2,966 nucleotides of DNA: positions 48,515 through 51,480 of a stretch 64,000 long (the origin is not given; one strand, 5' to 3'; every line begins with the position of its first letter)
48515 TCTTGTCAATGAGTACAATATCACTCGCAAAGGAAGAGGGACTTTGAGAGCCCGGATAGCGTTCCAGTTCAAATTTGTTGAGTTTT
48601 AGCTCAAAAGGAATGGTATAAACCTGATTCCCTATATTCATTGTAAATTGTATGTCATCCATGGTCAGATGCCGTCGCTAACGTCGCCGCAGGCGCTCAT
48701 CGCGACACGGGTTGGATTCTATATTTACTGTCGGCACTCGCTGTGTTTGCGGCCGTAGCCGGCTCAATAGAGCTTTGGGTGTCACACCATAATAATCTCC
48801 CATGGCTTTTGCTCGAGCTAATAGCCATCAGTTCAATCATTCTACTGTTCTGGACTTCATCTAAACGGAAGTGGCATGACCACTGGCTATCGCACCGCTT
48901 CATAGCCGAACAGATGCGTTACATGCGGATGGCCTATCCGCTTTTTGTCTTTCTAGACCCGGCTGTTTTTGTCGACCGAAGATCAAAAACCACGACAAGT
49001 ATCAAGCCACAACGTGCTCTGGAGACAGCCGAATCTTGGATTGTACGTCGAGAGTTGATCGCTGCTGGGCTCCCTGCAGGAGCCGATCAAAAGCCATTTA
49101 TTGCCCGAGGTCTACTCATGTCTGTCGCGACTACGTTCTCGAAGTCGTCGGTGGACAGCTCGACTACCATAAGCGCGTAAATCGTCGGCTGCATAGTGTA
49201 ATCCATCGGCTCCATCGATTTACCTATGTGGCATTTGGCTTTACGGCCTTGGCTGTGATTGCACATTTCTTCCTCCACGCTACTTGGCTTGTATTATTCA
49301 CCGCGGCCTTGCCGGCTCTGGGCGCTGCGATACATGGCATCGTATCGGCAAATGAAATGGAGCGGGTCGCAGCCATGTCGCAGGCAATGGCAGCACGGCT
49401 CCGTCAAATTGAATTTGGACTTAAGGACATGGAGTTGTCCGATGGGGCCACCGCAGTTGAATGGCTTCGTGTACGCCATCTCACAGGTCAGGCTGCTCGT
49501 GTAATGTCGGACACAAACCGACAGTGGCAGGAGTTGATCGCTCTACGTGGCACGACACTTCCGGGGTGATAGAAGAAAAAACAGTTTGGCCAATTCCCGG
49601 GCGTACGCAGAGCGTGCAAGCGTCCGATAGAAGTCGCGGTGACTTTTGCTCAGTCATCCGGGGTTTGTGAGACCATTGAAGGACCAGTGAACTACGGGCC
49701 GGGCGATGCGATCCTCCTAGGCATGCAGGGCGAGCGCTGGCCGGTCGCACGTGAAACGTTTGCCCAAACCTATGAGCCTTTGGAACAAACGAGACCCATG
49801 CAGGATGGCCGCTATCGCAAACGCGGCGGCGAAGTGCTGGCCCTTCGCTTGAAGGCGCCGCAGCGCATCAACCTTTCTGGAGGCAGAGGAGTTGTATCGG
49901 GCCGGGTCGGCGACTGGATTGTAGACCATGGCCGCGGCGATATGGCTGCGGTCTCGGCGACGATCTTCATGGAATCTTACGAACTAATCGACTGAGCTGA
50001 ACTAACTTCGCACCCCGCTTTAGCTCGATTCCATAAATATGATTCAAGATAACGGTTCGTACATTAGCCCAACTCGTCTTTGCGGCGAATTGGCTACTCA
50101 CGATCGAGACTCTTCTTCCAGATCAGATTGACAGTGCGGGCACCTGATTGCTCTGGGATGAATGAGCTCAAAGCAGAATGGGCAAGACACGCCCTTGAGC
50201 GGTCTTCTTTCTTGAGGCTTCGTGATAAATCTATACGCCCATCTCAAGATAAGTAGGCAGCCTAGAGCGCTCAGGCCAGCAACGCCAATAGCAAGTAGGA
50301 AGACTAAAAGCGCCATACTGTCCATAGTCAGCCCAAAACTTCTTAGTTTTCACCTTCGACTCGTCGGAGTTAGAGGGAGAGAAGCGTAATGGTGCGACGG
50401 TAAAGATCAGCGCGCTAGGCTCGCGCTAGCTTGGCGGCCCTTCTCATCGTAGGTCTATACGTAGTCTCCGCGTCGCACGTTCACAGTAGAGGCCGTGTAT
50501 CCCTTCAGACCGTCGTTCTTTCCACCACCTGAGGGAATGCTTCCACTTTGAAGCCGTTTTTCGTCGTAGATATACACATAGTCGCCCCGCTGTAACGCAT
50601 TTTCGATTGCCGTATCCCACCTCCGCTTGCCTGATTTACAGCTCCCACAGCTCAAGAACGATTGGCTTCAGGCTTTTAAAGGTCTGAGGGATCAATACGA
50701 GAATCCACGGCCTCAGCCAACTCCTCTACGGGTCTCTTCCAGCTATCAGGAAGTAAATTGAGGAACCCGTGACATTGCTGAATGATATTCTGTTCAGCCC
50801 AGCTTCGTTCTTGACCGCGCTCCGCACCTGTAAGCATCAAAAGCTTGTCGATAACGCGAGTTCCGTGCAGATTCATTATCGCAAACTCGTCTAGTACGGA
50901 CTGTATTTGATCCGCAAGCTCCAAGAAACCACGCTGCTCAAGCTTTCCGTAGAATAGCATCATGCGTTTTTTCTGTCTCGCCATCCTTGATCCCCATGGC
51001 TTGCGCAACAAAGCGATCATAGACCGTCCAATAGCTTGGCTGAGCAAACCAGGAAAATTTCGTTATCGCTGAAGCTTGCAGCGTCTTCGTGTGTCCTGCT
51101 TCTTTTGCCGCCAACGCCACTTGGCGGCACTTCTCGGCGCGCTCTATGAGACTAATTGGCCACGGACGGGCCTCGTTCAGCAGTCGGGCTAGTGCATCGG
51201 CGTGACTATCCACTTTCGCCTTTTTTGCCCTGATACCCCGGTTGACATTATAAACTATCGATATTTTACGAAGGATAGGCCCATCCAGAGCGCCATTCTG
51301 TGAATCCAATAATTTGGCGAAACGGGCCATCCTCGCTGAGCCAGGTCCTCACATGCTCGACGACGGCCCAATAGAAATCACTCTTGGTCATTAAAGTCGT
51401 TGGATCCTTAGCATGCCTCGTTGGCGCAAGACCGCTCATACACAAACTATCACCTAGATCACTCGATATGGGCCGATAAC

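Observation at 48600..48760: Hard compositional and taxonomic break at ~48,663 that cuts genes on both sides (chimeric join?)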

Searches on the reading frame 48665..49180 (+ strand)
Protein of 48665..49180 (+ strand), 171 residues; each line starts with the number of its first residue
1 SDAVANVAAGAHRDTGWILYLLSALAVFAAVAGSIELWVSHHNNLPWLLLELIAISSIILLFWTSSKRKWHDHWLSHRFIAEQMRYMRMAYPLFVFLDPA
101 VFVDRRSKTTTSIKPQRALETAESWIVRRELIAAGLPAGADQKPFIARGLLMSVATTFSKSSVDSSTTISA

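Call 13: search_protein_families(library=pfam, proteins=[window:48665-49180:+], max_evalue=0.01)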
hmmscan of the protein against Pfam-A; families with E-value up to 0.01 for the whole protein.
window:48665-49180:+ (171 aa): 3 families
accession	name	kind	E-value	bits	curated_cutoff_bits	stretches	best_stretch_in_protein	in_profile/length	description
PF14015.11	DUF4231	-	0.00062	20.6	24.7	1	23-91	22-88/103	Protein of unknown function (DUF4231)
PF18184.6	SLATT_3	-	0.00095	19.9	26.3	1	11-85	14-86/155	SMODS and SLOG-associating 2TM effector domain 3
PF12453.13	PTP_N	-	0.0049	17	21.9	0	94-103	8-17/26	Protein tyrosine phosphatase N terminal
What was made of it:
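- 48662..49569 (+): DUF4231/SLATT-like two-TM protein gene. It lacks about 48 N-terminal codons and is also frameshifted near 49130, where the frame of 48665-49180 switches to the frame of 49036-49569. It has no start codon before the GTG at 48743. The Pfam matches to DUF4231, SLATT_3 and SLATT_1 are weak, all below the gathering score (call 13).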

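Call 18: find_encoding_contigs(protein=window:48743-49180:+, flank=10000, max_places=10)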
Protein window:48743-49180:+ (145 aa): no gene with exactly this product is on record in the collection.

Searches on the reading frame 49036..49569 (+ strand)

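Call 13: search_protein_families(library=pfam, proteins=[window:49036-49569:+], max_evalue=0.01)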
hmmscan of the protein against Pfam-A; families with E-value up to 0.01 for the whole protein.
window:49036-49569:+ (177 aa): 1 family
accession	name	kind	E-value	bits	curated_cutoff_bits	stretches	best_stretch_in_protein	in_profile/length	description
PF18181.6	SLATT_1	-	0.0011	19.5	26.3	1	38-164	6-122/122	SMODS and SLOG-associating 2TM effector domain 1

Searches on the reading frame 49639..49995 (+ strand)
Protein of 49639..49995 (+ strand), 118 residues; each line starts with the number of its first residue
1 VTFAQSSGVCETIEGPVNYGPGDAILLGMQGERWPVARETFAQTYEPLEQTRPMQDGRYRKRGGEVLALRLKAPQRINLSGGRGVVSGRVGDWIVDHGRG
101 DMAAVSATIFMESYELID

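Call 13: search_protein_families(library=pfam, proteins=[window:49639-49995:+], max_evalue=0.01)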
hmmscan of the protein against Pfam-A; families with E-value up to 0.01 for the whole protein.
window:49639-49995:+ (118 aa): 1 family
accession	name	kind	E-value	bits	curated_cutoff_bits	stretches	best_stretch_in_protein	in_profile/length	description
PF14083.11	PGDYG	-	3.4e-16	59.9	27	1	15-114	1-101/102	PGDYG protein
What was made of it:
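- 49639..49995 (+): PGDYG-domain protein gene, the first apparently intact gene on the right side. Pfam PF14083, E = 3.4e-16 (call 13).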

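Call 17: find_encoding_contigs(protein=window:49639-49995:+, flank=10000, max_places=10)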
Protein window:49639-49995:+ (118 aa): no gene with exactly this product is on record in the collection.

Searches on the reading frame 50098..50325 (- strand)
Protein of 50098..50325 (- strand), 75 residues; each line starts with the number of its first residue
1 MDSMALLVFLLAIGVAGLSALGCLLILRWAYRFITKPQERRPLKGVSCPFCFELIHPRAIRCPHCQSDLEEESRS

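Call 44: find_encoding_contigs(protein=window:50098-50325:-, flank=10000, max_places=10)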
Protein window:50098-50325:- (75 aa): no gene with exactly this product is on record in the collection.

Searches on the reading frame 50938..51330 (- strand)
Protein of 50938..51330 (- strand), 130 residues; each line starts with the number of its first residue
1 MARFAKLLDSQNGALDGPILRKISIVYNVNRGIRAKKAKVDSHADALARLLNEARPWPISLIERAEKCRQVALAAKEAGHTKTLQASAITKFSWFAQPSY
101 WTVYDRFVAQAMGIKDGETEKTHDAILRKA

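Call 13: search_protein_families(library=pfam, proteins=[window:50938-51330:-], max_evalue=0.01)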
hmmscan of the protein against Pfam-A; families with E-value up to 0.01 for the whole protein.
window:50938-51330:- (130 aa): 0 families

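Call 60: find_encoding_contigs(protein=window:50938-51330:-, flank=10000, max_places=10)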
Protein window:50938-51330:- (130 aa): no gene with exactly this product is on record in the collection.
